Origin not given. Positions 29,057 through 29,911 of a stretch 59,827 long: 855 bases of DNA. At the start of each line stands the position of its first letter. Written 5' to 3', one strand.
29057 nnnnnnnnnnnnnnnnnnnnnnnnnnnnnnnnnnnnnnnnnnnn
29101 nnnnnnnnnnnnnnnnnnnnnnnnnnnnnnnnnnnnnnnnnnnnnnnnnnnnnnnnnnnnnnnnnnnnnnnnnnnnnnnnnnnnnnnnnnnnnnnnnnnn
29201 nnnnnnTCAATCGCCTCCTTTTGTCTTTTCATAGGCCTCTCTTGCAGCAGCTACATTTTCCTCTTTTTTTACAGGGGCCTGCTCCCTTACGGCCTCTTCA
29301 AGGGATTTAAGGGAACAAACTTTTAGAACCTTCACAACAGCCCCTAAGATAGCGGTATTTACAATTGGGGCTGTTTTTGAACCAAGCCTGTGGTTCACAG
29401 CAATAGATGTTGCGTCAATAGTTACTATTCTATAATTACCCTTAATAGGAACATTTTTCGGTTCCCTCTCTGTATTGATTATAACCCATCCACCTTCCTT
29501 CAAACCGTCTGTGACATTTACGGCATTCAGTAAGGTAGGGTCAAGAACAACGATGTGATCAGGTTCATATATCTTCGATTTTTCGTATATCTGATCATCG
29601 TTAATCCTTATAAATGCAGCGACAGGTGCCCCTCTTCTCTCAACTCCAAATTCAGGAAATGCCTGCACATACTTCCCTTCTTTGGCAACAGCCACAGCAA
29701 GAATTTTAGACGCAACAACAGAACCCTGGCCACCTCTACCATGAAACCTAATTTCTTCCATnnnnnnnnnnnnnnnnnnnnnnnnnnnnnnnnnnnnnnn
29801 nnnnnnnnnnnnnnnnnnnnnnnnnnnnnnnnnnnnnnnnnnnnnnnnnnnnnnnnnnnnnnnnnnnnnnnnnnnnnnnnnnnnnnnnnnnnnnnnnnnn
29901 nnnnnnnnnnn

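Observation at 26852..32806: fabH embedded in a buk-ptb-porCDAB operon: anaerobic route to branched-chain fatty-acid primers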

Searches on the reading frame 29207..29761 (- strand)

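Call 3: search_protein_families(library=pfam, proteins=[window:29207-29761:-])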
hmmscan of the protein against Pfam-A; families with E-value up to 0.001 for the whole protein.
window:29207-29761:- (184 aa): 1 family
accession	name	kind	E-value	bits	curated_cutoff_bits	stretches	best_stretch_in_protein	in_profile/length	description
PF01558.24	POR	-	1e-41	143.4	27.4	1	10-178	1-173/173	Pyruvate ferredoxin/flavodoxin oxidoreductase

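Call 4: search_protein_families(library=ncbifam, proteins=[window:29207-29761:-])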
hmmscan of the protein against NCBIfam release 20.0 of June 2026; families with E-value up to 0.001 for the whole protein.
window:29207-29761:- (184 aa): 25 families
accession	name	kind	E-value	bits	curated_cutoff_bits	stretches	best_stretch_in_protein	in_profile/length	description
TIGR02175.1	PorC_KorC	subfamily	8.6e-65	217.8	81.1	1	1-181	1-176/177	2-oxoacid:acceptor oxidoreductase, gamma subunit, pyruvate/2-ketoisovalerate family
NF006321.0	PRK08534.1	equivalog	1e-64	217.6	225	1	1-181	1-178/181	pyruvate ferredoxin oxidoreductase subunit gamma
NF040683.1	PorC_Meth_Thtga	equivalog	3.3e-60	202.8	270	1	1-181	1-174/177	pyruvate synthase subunit PorC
NF010632.0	PRK14029.1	equivalog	2.2e-58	197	335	1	1-181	1-181/185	pyruvate/ketoisovalerate ferredoxin oxidoreductase subunit gamma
NF045762.1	PhenlGlyoxDHPadE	equivalog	9.3e-48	162.5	300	1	1-180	1-179/187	NADH-dependent phenylglyoxylate dehydrogenase subunit gamma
NF004497.0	PRK05844.1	equivalog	1.3e-29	103.2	243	1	1-177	1-182/186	pyruvate flavodoxin oxidoreductase subunit gamma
TIGR03710.1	OAFO_sf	subfamily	2.5e-17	62.7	482.75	1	4-179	4-172/561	2-oxoacid:acceptor oxidoreductase subunit alpha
NF006323.0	PRK08537.1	equivalog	5.1e-17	61.8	235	1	2-179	3-177/181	2-oxoacid:ferredoxin oxidoreductase subunit gamma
NF045790.1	OxalOxreddelta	equivalog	2.1e-16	60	230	1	20-175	34-207/316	oxalate oxidoreductase subunit delta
NF006211.0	PRK08338.1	equivalog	1.9e-14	53.5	239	1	3-180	2-168/170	2-oxoacid:ferredoxin oxidoreductase subunit gamma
NF005325.0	PRK06853.1-5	equivalog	4.3e-14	52.7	230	1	3-178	5-189/192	indolepyruvate oxidoreductase subunit beta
NF005323.0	PRK06853.1-3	equivalog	4.6e-12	46.3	238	1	5-180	10-195/197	indolepyruvate oxidoreductase subunit beta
NF006275.0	PRK08441.1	equivalog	8.4e-12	45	216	1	3-173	4-170/185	2-oxoglutarate-acceptor oxidoreductase subunit OorC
NF005322.0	PRK06853.1-2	equivalog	3.2e-11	43.4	237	1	3-178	7-187/197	indolepyruvate oxidoreductase subunit beta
TIGR03334.1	IOR_beta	equivalog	9.5e-11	42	205.8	1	4-98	3-94/189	indolepyruvate ferredoxin oxidoreductase subunit beta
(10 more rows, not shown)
